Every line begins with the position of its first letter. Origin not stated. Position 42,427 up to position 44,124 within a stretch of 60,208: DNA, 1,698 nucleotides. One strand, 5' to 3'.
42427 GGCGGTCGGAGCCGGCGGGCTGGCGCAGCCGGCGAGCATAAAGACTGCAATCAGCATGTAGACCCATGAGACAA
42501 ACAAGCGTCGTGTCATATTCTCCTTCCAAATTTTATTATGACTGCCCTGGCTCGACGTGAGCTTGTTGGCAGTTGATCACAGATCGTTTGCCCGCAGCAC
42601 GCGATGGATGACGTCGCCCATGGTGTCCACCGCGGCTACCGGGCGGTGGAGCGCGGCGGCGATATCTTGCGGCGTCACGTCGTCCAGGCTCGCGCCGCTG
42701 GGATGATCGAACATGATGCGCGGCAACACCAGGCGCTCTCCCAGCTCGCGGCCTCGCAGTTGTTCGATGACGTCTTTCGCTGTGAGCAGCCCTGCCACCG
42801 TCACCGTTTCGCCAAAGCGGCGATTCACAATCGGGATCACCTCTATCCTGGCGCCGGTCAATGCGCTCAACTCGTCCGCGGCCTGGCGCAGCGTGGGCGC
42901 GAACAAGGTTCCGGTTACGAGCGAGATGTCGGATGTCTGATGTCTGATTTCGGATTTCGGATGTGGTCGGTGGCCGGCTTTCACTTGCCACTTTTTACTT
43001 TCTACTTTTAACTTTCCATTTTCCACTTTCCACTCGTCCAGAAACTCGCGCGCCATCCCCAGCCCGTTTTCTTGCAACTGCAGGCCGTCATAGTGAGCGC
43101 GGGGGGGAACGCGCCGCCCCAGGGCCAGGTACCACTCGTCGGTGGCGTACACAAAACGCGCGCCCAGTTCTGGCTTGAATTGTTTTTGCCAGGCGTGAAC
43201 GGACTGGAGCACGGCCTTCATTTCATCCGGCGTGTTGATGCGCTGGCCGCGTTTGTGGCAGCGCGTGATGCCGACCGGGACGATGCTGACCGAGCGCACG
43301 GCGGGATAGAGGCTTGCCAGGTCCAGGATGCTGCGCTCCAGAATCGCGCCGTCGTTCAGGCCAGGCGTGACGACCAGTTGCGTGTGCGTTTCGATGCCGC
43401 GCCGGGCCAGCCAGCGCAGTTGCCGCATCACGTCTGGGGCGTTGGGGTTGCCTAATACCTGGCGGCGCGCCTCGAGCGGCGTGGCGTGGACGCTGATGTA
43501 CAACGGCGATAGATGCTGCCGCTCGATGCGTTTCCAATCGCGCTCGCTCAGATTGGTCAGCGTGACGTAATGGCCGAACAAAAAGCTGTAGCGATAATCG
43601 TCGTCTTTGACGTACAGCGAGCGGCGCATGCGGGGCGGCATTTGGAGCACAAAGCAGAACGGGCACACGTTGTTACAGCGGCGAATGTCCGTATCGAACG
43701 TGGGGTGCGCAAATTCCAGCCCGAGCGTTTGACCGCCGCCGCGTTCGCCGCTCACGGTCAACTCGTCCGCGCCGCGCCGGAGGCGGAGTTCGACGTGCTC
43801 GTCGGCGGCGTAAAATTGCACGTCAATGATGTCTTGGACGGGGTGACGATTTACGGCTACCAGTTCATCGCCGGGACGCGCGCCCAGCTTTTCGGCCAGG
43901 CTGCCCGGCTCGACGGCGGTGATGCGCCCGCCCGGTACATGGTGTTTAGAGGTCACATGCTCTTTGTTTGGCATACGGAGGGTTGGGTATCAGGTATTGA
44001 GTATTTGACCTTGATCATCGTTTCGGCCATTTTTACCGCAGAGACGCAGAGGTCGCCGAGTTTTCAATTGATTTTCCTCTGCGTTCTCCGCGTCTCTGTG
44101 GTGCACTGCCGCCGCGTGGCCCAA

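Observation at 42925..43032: In-frame heptanucleotide tandem-repeat tract embedded in a radical-SAM/PDZ/DUF512 gene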

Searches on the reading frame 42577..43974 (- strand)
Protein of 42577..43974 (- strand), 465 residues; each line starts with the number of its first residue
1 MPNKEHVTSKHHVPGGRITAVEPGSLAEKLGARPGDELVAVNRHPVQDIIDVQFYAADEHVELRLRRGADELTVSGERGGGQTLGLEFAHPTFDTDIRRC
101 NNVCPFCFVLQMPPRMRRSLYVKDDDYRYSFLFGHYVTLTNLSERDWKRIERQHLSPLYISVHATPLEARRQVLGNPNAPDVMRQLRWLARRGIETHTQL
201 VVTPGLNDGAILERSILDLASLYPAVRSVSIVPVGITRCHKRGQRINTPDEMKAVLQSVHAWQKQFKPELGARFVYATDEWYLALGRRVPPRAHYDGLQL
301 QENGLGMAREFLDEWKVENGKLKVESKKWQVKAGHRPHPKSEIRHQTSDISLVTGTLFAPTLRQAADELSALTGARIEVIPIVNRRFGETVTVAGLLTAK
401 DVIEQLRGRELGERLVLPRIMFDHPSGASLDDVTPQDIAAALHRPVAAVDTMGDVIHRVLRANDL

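Call 12: search_protein_families(library=pfam, proteins=[window:42577-43974:-], max_evalue=0.01)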
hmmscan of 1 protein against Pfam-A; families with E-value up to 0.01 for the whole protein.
window:42577-43974:- (465 aa): 5 families
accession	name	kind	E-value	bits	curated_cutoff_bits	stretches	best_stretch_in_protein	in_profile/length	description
PF19238.5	Radical_SAM_2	-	1.3e-58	197.4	26.7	1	82-229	5-151/151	Radical SAM-like domain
PF04459.17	DUF512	-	8e-52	175.9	25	1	232-450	1-201/202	Protein of unknown function (DUF512)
PF17820.7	PDZ_6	-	5.5e-14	52.1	27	1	17-67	1-54/54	PDZ domain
PF04055.27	Radical_SAM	-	8.3e-06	26.5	29.5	1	142-212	89-160/166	Radical SAM superfamily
PF00595.29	PDZ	-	0.0021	18.8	23.2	1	13-49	24-60/81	PDZ domain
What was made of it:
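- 42577..43974 (-): Host gene: 465-aa PDZ_6 + Radical_SAM_2 + DUF512 protein (cobalamin-binding radical-SAM family, TIGR03279-like). Pfam: PF17820 5.5e-14, PF19238 1.3e-58, PF04459 8e-52 (call 12).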

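Call 13: search_protein_families(library=ncbifam, proteins=[window:42577-43974:-], max_evalue=0.01)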
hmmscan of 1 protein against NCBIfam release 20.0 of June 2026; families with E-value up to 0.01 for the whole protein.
window:42577-43974:- (465 aa): 4 families
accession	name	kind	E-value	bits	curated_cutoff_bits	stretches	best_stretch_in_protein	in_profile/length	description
TIGR03279.1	cyano_FeS_chp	hypoth_equivalog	6.9e-116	387.5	574.7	1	17-460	1-432/433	TIGR03279 family radical SAM protein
TIGR03278.1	methan_mark_10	equivalog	3.1e-07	29.6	350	1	160-221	134-194/404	methyl coenzyme M reductase-arginine methyltransferase Mmp10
NF041199.1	trx7_PDZ_seleno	equivalog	0.00011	21.3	300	1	16-80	205-263/390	Trx7/PDZ domain-containing (seleno)protein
NF041515.1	GspC_delta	equivalog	0.004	16.9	150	1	12-49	240-277/311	type II secretion system protein GspC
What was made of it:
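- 42577..43974 (-): TIGR03279 scores 387.5 bits, below its 574.7 cut-off (call 13).
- On TIGR03279 (NCBIfam hypothetical equivalog): 387.5 bits against a cut-off of 574.7 (call 13).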

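Call 15: find_homologous_proteins(query=window:42577-43974:-, max_evalue=1e-20)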
Query window:42577-43974:- (465 aa): 7006 proteins with E <= 1e-20 among 8000 candidates; the best 120 are listed.
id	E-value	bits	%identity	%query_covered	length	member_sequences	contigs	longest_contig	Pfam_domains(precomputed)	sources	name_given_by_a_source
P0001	0.0e+0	1065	100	100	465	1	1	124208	PF17820.8,PF04055.28,PF19238.6,PF04459.18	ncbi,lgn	-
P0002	1.2e-222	758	76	95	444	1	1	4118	PF17820.8,PF19238.6,PF04459.18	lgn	-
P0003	1.9e-213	727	72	95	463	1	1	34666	PF17820.8,PF04055.28,PF19238.6,PF04459.18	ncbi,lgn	-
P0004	5.7e-210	716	65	97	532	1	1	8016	PF17820.8,PF04055.28,PF19238.6,PF04459.18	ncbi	-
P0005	1.2e-203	695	72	95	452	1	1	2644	PF17820.8,PF04055.28,PF19238.6,PF04459.18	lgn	-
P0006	1.7e-202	691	68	98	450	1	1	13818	PF17820.8,PF04055.28,PF19238.6,PF04459.18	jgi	jgi:putative radical SAM enzyme (TIGR03279 family)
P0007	3.3e-197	674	69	95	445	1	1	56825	PF17820.8,PF19238.6,PF00595.30,PF04459.18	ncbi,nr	ncbi:MAG: DUF512 domain-containing protein [Thermoflexales bacterium]|nr:DUF512 domain-containing pr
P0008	5.7e-192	657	65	98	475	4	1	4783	PF17820.8,PF04055.28,PF19238.6,PF00595.30,PF04459.18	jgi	jgi:putative radical SAM enzyme (TIGR03279 family)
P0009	1.4e-186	639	61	99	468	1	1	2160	PF17820.8,PF04055.28,PF19238.6,PF04459.18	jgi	jgi:putative radical SAM enzyme (TIGR03279 family)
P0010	2.9e-186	638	64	98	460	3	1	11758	PF17820.8,PF04055.28,PF19238.6,PF04459.18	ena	-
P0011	1.2e-185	636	62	98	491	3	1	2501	PF17820.8,PF04055.28,PF19238.6,PF00595.30,PF04459.18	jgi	jgi:putative radical SAM enzyme (TIGR03279 family)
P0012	3.9e-184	631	61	98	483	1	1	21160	PF17820.8,PF04055.28,PF19238.6,PF04459.18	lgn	-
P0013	7.8e-184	630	62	95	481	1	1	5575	PF17820.8,PF04055.28,PF19238.6,PF00595.30,PF04459.18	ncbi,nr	ncbi:MAG: DUF512 domain-containing protein [Anaerolineales bacterium]|nr:DUF512 domain-containing pr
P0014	1.9e-183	628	63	95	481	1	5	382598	PF17820.8,PF04055.28,PF19238.6,PF00595.30,PF13180.13,PF04459.18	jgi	jgi:putative radical SAM enzyme (TIGR03279 family)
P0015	2.3e-181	622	61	97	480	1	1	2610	PF17820.8,PF04055.28,PF19238.6,PF00595.30,PF04459.18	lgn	-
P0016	4.2e-181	621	62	98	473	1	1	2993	PF17820.8,PF04055.28,PF19238.6,PF04459.18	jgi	jgi:putative radical SAM enzyme (TIGR03279 family)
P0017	1.1e-180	619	61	98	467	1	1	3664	PF17820.8,PF04055.28,PF19238.6,PF04459.18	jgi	jgi:putative radical SAM enzyme (TIGR03279 family)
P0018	1.2e-180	619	61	98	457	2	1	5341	PF17820.8,PF04055.28,PF19238.6,PF00595.30,PF04459.18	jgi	-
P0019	3.3e-180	618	61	97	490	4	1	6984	PF17820.8,PF04055.28,PF19238.6,PF04459.18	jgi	-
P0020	3.8e-180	618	62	95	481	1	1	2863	PF17820.8,PF04055.28,PF19238.6,PF00595.30,PF04459.18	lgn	-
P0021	6.8e-180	617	61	97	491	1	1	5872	PF17820.8,PF04055.28,PF19238.6,PF00595.30,PF04459.18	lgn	-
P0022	8.7e-180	616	62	98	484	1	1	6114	PF17820.8,PF04055.28,PF19238.6,PF04459.18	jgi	-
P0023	1.5e-179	616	63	98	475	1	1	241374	PF17820.8,PF04055.28,PF19238.6,PF04459.18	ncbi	-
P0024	1.6e-179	616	63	98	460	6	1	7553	PF17820.8,PF04055.28,PF19238.6,PF04459.18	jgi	jgi:putative radical SAM enzyme (TIGR03279 family)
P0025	1.9e-179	615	62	95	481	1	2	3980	PF17820.8,PF04055.28,PF19238.6,PF13180.13,PF04459.18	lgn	-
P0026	7.8e-179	613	61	97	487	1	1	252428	PF17820.8,PF04055.28,PF19238.6,PF00595.30,PF13180.13,PF04459.18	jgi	jgi:putative radical SAM enzyme (TIGR03279 family)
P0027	2.2e-178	612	61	95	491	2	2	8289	PF17820.8,PF04055.28,PF19238.6,PF13180.13,PF04459.18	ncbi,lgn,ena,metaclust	metaclust:\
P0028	3.4e-178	611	61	98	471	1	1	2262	PF17820.8,PF04055.28,PF19238.6,PF00595.30,PF04459.18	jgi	jgi:putative radical SAM enzyme (TIGR03279 family)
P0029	5.8e-178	610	61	98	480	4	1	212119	PF17820.8,PF04055.28,PF19238.6,PF00595.30,PF04459.18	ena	-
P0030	7.1e-178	610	61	96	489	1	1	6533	PF17820.8,PF04055.28,PF19238.6,PF00595.30,PF04459.18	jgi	jgi:putative radical SAM enzyme (TIGR03279 family)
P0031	8.5e-178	610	60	97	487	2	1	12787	PF17820.8,PF04055.28,PF19238.6,PF04459.18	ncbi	-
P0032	3.0e-177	608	61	98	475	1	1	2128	PF17820.8,PF04055.28,PF19238.6,PF04459.18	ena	-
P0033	3.1e-177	608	62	95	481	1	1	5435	PF17820.8,PF04055.28,PF19238.6,PF00595.30,PF13180.13,PF04459.18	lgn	-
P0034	4.4e-177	608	61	98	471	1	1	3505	PF17820.8,PF04055.28,PF19238.6,PF00595.30,PF04459.18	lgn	-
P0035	5.3e-177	607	61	95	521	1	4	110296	PF17820.8,PF19238.6,PF00595.30,PF04459.18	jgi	jgi:putative radical SAM enzyme (TIGR03279 family)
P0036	1.0e-176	606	62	97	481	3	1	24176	PF17820.8,PF04055.28,PF19238.6,PF04459.18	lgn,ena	-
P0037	1.3e-176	606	61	97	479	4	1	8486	PF17820.8,PF04055.28,PF19238.6,PF04459.18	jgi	jgi:putative radical SAM enzyme (TIGR03279 family)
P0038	1.6e-176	606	62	97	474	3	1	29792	PF17820.8,PF04055.28,PF19238.6,PF04459.18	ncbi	-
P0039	2.7e-176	605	60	97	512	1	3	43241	PF17820.8,PF19238.6,PF00595.30,PF04459.18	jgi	jgi:putative radical SAM enzyme (TIGR03279 family)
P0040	3.9e-176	604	61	97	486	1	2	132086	PF17820.8,PF04055.28,PF19238.6,PF00595.30,PF04459.18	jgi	-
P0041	4.5e-176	604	63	95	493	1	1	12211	PF17820.8,PF04055.28,PF19238.6,PF00595.30,PF04459.18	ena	-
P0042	5.0e-176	604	57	97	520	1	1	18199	PF17820.8,PF04055.28,PF19238.6,PF04459.18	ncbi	-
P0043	1.4e-175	603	59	95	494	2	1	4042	PF17820.8,PF19238.6,PF00595.30,PF04459.18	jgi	jgi:putative radical SAM enzyme (TIGR03279 family)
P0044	1.5e-175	602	61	98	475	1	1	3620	PF17820.8,PF19238.6,PF04459.18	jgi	jgi:putative radical SAM enzyme (TIGR03279 family)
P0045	1.9e-175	602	62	95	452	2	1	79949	PF17820.8,PF04055.28,PF19238.6,PF04459.18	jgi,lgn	jgi:putative radical SAM enzyme (TIGR03279 family)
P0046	2.5e-175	602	61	98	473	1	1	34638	PF17820.8,PF04055.28,PF19238.6,PF00595.30,PF04459.18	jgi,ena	-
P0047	2.6e-175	602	61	98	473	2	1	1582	PF17820.8,PF04055.28,PF19238.6,PF00595.30,PF04459.18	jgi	jgi:putative radical SAM enzyme (TIGR03279 family)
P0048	2.9e-175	602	61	98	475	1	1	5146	PF17820.8,PF04055.28,PF19238.6,PF00595.30,PF04459.18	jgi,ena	-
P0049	3.2e-175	601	62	95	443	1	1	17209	PF17820.8,PF04055.28,PF19238.6,PF04459.18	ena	-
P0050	4.4e-175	601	60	97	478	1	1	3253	PF17820.8,PF04055.28,PF19238.6,PF04459.18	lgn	-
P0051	4.5e-175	601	60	98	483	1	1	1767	PF17820.8,PF19238.6,PF00595.30,PF13180.13,PF04459.18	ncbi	-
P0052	5.1e-175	601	61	91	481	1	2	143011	PF17820.8,PF04055.28,PF19238.6,PF04459.18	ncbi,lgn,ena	-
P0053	5.1e-175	601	61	91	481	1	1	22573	PF17820.8,PF04055.28,PF19238.6,PF04459.18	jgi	-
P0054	9.4e-175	600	59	98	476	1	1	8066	PF17820.8,PF04055.28,PF19238.6,PF00595.30,PF04459.18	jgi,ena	-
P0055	1.4e-174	599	61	96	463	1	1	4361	PF17820.8,PF19238.6,PF04459.18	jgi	jgi:putative radical SAM enzyme (TIGR03279 family)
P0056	3.1e-174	598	59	97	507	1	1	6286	PF17820.8,PF19238.6,PF00595.30,PF04459.18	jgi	jgi:putative radical SAM enzyme (TIGR03279 family)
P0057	6.6e-174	597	61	95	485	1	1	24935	PF17820.8,PF19238.6,PF04459.18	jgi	jgi:putative radical SAM enzyme (TIGR03279 family)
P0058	6.7e-174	597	60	95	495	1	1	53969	PF17820.8,PF04055.28,PF19238.6,PF00595.30,PF04459.18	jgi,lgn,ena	-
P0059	7.0e-174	597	60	100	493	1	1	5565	PF17820.8,PF04055.28,PF19238.6,PF04459.18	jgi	jgi:putative radical SAM enzyme (TIGR03279 family)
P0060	9.2e-174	597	59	98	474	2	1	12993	PF17820.8,PF19238.6,PF04459.18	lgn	-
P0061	9.2e-174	597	60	97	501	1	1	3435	PF17820.8,PF19238.6,PF00595.30,PF04459.18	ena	-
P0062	1.6e-173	596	60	97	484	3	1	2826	PF17820.8,PF04055.28,PF19238.6,PF00595.30,PF13180.13,PF04459.18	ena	-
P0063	1.7e-173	596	61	96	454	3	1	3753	PF17820.8,PF04055.28,PF19238.6,PF04459.18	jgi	jgi:putative radical SAM enzyme (TIGR03279 family)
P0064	2.1e-173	595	61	95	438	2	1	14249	PF17820.8,PF04055.28,PF19238.6,PF00595.30,PF04459.18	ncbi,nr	ncbi:MAG: DUF512 domain-containing protein, partial [Anaerolineae bacterium]|nr:DUF512 domain-contai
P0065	2.3e-173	595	58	97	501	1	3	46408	PF17820.8,PF04055.28,PF19238.6,PF04459.18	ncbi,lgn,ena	-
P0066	2.4e-173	595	58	97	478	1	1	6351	PF17820.8,PF04055.28,PF19238.6,PF04459.18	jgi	jgi:putative radical SAM enzyme (TIGR03279 family)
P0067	3.1e-173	595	60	95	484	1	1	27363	PF17820.8,PF04055.28,PF19238.6,PF00595.30,PF04459.18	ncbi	-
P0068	4.9e-173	594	60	97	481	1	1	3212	PF17820.8,PF19238.6,PF04459.18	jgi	jgi:putative radical SAM enzyme (TIGR03279 family)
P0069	5.1e-173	594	58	97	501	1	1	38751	PF17820.8,PF04055.28,PF19238.6,PF04459.18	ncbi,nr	ncbi:MAG: DUF512 domain-containing protein [Anaerolineales bacterium]|nr:DUF512 domain-containing pr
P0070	6.8e-173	594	60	97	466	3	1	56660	PF17820.8,PF04055.28,PF19238.6,PF04459.18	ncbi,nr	ncbi:MAG: DUF512 domain-containing protein [Anaerolineae bacterium]|nr:DUF512 domain-containing prot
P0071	9.6e-173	593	56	97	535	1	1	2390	PF17820.8,PF19238.6,PF00595.30,PF04459.18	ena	-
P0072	1.5e-172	593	60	94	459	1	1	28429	PF17820.8,PF04055.28,PF19238.6,PF04459.18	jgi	jgi:putative radical SAM enzyme (TIGR03279 family)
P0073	2.1e-172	592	62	95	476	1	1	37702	PF17820.8,PF19238.6,PF04459.18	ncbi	-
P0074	2.2e-172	592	60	98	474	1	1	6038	PF17820.8,PF19238.6,PF04459.18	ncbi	-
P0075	2.3e-172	592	60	94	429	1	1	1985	PF17820.8,PF04055.28,PF19238.6,PF04459.18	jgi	-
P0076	2.9e-172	592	61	95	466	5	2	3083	PF17820.8,PF04055.28,PF19238.6,PF00595.30,PF04459.18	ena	-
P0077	2.9e-172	592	60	98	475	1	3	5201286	PF17820.8,PF19238.6,PF00595.30,PF04459.18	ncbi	-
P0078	2.9e-172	592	61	95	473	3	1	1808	PF17820.8,PF04055.28,PF19238.6,PF04459.18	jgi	jgi:putative radical SAM enzyme (TIGR03279 family)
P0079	3.6e-172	591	61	96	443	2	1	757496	PF17820.8,PF04055.28,PF19238.6,PF04459.18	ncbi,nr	ncbi:MAG: DUF512 domain-containing protein [Anaerolineae bacterium]|nr:DUF512 domain-containing prot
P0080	3.7e-172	591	60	97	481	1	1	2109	PF17820.8,PF04055.28,PF19238.6,PF00595.30,PF04459.18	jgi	jgi:putative radical SAM enzyme (TIGR03279 family)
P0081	3.9e-172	591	60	95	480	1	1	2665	PF17820.8,PF04055.28,PF19238.6,PF00595.30,PF04459.18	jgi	jgi:putative radical SAM enzyme (TIGR03279 family)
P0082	5.3e-172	591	58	97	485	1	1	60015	PF17820.8,PF04055.28,PF19238.6,PF04459.18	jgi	jgi:putative radical SAM enzyme (TIGR03279 family)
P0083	5.5e-172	591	58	100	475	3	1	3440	PF17820.8,PF19238.6,PF04459.18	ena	-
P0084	6.1e-172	591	60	98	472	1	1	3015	PF17820.8,PF19238.6,PF04459.18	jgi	jgi:putative radical SAM enzyme (TIGR03279 family)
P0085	6.2e-172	591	60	96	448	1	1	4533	PF17820.8,PF04055.28,PF19238.6,PF04459.18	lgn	-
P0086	6.6e-172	590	60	97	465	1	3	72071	PF17820.8,PF19238.6,PF04459.18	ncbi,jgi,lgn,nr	ncbi:MAG: DUF512 domain-containing protein [Chloroflexi bacterium]|nr:DUF512 domain-containing prote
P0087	7.5e-172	590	58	97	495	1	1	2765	PF17820.8,PF04055.28,PF19238.6,PF00595.30,PF04459.18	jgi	jgi:putative radical SAM enzyme (TIGR03279 family)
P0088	7.9e-172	590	60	97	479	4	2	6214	PF17820.8,PF19238.6,PF04459.18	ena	-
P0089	7.9e-172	590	59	95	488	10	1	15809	PF17820.8,PF19238.6,PF04459.18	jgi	jgi:putative radical SAM enzyme (TIGR03279 family)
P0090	9.4e-172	590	60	97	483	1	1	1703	PF17820.8,PF19238.6,PF00595.30,PF04459.18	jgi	-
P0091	1.1e-171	590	59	97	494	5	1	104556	PF17820.8,PF04055.28,PF19238.6,PF00595.30,PF04459.18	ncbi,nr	ncbi:MAG: DUF512 domain-containing protein [Anaerolineales bacterium]|nr:DUF512 domain-containing pr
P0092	1.3e-171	590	64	92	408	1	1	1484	PF04055.28,PF19238.6,PF04459.18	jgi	jgi:putative radical SAM enzyme (TIGR03279 family)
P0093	1.6e-171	589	59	97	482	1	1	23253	PF17820.8,PF04055.28,PF19238.6,PF04459.18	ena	-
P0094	1.6e-171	589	58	100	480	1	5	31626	PF17820.8,PF19238.6,PF00595.30,PF04459.18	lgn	-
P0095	1.9e-171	589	60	97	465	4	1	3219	PF17820.8,PF04055.28,PF19238.6,PF04459.18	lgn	-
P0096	2.2e-171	589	60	95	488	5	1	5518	PF17820.8,PF19238.6,PF00595.30,PF04459.18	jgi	jgi:putative radical SAM enzyme (TIGR03279 family)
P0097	2.2e-171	589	60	97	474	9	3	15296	PF17820.8,PF04055.28,PF19238.6,PF04459.18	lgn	-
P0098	2.3e-171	589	60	96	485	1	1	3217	PF17820.8,PF19238.6,PF13180.13,PF04459.18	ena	-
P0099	2.4e-171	589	58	98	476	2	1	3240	PF17820.8,PF04055.28,PF19238.6,PF04459.18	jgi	jgi:putative radical SAM enzyme (TIGR03279 family)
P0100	3.0e-171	588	59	96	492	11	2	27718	PF17820.8,PF19238.6,PF04459.18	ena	-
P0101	3.0e-171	588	58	97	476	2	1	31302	PF17820.8,PF04055.28,PF19238.6,PF04459.18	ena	-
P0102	3.5e-171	588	59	97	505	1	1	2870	PF17820.8,PF04055.28,PF19238.6,PF04459.18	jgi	jgi:putative radical SAM enzyme (TIGR03279 family)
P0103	3.8e-171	588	62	94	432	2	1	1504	PF17820.8,PF04055.28,PF19238.6,PF04459.18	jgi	-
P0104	3.8e-171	588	60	97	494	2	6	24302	PF17820.8,PF19238.6,PF04459.18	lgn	-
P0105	4.2e-171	588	59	97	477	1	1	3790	PF17820.8,PF19238.6,PF00595.30,PF04459.18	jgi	jgi:putative radical SAM enzyme (TIGR03279 family)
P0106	4.9e-171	588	59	98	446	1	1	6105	PF17820.8,PF19238.6,PF04459.18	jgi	jgi:putative radical SAM enzyme (TIGR03279 family)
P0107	5.3e-171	587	59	97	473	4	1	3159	PF17820.8,PF04055.28,PF19238.6,PF04459.18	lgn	-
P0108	6.3e-171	587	59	95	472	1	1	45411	PF17820.8,PF04055.28,PF19238.6,PF04459.18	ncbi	-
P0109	6.8e-171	587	58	97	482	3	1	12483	PF17820.8,PF04055.28,PF19238.6,PF00595.30,PF04459.18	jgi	jgi:putative radical SAM enzyme (TIGR03279 family)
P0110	6.9e-171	587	59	96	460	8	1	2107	PF17820.8,PF04055.28,PF19238.6,PF00595.30,PF13180.13,PF04459.18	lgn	-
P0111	7.5e-171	587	59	98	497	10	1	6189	PF17820.8,PF04055.28,PF19238.6,PF00595.30,PF04459.18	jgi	jgi:putative radical SAM enzyme (TIGR03279 family)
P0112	8.5e-171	587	59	98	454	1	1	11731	PF17820.8,PF19238.6,PF04459.18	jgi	-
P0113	1.0e-170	587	61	95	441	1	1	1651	PF17820.8,PF04055.28,PF19238.6,PF04459.18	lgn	-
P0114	1.2e-170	586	60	97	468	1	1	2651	PF17820.8,PF04055.28,PF19238.6,PF04459.18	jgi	jgi:putative radical SAM enzyme (TIGR03279 family)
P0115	1.3e-170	586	60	97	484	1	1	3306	PF17820.8,PF04055.28,PF19238.6,PF04459.18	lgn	-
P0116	1.7e-170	586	57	99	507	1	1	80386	PF17820.8,PF04055.28,PF19238.6,PF04459.18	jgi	jgi:putative radical SAM enzyme (TIGR03279 family)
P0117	1.7e-170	586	59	97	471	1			PF17820.8,PF04055.28,PF19238.6,PF00595.30,PF04459.18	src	-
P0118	2.2e-170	585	60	95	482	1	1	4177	PF17820.8,PF04055.28,PF19238.6,PF00595.30,PF04459.18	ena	-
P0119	2.2e-170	585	60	97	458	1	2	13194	PF17820.8,PF04055.28,PF19238.6,PF04459.18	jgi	-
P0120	2.4e-170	585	56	100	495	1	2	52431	PF17820.8,PF04055.28,PF19238.6,PF00595.30,PF04459.18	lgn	-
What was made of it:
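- On Phase-variable contingency locus: The cluster has one member (call 15).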

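Call 18: find_related_loci(query=A1, collection=genome_contigs, flank=10000)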
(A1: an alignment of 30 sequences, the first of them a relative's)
Query A1 (465 aa) in genome_contigs; peptide patterns used: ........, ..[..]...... (x = any residue, [..] = any of these).
599 stretches matched a pattern (row limit reached: there are more); 575 encode a relative of the query (tblastn E <= 1e-3); the best 80 are kept; 80 distinct loci.
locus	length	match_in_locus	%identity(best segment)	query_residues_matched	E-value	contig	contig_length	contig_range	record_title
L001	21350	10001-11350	72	15-456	0e+0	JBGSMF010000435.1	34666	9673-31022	MAG: Thermoflexales bacterium isolate JTS-AC224 k141_4376717, whole genome shotgun sequence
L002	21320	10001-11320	60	3-460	0e+0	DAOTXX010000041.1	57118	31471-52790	MAG TPA_asm: Thermoflexales bacterium isolate H21_290 k133_535756, whole genome shotgun sequence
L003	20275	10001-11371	61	3-465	0e+0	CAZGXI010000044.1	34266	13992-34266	MAG TPA_asm: uncultured Anaerolineae bacterium isolate binchicken_co190_119 genome assembly, contig: NODE_2510_length_34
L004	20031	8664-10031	59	15-456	3e-179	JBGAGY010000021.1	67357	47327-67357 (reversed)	MAG: Anaerolineales bacterium isolate MAG_MBR_H125.91 MBRH125-91_opera_contig_1516, whole genome shotgun sequence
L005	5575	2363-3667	62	13-456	0e+0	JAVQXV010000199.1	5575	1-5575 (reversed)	MAG: Anaerolineales bacterium isolate SKYGB_hs_bin36 NODE_16685_length_5575_cov_248.288587, whole genome shotgun sequenc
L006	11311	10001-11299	61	16-456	2e-178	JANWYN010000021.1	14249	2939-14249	MAG: Candidatus Roseilinea sp. isolate SKYG71 k141_345424, whole genome shotgun sequence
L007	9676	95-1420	60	3-456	3e-178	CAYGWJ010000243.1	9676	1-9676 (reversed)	MAG TPA_asm: uncultured Anaerolineae bacterium isolate ERP119294_co2_411 genome assembly, contig: k141_3742952, whole ge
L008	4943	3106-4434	61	15-456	0e+0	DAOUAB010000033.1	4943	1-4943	MAG TPA_asm: Anaerolineales bacterium isolate H61_599 k121_312025, whole genome shotgun sequence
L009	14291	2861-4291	57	5-456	9e-177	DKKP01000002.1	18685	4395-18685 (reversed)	MAG TPA_asm: Anaerolineales bacterium UBA6663 UBA6663_contig_3266, whole genome shotgun sequence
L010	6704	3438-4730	59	15-455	1e-177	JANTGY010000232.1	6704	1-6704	MAG: Anaerolineae bacterium isolate bin10092 c_000000013528, whole genome shotgun sequence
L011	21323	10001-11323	60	3-456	2e-180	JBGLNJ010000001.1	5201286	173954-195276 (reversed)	MAG: Anaerolineae bacterium isolate PPR_0270 scaffold_52704, whole genome shotgun sequence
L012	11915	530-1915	58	5-456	2e-175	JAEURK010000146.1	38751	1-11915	MAG: Anaerolineales bacterium isolate new MAG-275 k141_1723861, whole genome shotgun sequence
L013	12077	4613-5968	59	9-456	3e-175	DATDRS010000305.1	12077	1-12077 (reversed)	MAG TPA_asm: Anaerolineales bacterium isolate SMAG_U7983 k141_1896731, whole genome shotgun sequence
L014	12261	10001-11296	58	15-455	2e-175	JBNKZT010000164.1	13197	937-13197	MAG: Candidatus Promineifilaceae bacterium isolate D1.bin.20.strict NODE_164_length_13197_cov_4.965244, whole genome sho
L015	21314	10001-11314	58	3-456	2e-175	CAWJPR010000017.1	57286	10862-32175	MAG: uncultured Chloroflexia bacterium isolate MFD02979.bin.1.11 genome assembly, contig: contig_80238, whole genome sho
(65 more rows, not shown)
